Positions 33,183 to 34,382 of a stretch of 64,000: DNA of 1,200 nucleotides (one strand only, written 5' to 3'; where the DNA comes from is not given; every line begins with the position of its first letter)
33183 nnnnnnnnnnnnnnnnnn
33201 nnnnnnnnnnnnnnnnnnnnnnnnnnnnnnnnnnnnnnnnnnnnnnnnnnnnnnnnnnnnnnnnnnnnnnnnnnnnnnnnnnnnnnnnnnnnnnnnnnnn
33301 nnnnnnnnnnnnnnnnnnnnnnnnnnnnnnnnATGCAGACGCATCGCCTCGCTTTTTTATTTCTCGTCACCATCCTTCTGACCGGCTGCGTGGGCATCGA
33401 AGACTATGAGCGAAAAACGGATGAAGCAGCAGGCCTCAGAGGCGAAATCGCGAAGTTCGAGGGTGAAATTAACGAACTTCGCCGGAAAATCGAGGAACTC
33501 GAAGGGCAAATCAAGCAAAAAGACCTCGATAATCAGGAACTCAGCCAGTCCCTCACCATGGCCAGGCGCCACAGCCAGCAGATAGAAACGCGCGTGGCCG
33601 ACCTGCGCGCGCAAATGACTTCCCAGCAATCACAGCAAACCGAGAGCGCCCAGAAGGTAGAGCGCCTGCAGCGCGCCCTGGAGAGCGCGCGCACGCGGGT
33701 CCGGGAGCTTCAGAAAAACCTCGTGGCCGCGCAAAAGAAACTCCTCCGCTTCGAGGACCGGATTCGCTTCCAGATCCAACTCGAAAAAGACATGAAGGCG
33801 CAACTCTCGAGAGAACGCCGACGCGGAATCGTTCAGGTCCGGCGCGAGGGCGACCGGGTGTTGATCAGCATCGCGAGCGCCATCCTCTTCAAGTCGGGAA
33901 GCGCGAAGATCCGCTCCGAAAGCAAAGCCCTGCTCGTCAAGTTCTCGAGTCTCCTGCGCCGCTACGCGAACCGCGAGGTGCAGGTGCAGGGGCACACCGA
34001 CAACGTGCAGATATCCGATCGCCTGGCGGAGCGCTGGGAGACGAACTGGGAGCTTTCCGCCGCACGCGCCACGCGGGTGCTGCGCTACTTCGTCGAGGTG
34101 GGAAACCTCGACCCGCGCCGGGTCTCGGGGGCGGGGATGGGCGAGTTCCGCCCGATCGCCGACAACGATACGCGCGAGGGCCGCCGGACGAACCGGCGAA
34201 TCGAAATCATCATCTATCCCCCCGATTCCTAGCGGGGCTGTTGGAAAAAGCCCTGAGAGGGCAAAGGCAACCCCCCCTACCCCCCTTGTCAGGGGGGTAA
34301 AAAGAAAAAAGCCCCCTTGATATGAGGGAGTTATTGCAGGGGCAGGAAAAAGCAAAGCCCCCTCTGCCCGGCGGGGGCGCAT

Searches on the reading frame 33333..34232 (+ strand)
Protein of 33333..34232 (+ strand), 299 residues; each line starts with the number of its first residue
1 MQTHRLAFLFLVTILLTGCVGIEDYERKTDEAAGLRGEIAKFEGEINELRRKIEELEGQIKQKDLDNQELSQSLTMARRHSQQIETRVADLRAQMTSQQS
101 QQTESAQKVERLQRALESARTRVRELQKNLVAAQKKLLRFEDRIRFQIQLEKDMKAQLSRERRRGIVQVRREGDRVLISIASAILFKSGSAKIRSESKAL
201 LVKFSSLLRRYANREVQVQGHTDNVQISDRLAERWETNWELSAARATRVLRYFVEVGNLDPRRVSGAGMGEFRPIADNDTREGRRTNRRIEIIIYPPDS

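Call 79: search_protein_families(library=pfam, proteins=[window:33333-34232:+], max_evalue=0.00001)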
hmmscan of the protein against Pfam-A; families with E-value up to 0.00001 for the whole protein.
window:33333-34232:+ (299 aa): 1 family
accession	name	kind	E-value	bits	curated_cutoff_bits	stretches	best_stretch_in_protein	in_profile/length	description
PF00691.25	OmpA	-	1.1e-19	71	27.2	1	185-288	1-98/98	OmpA family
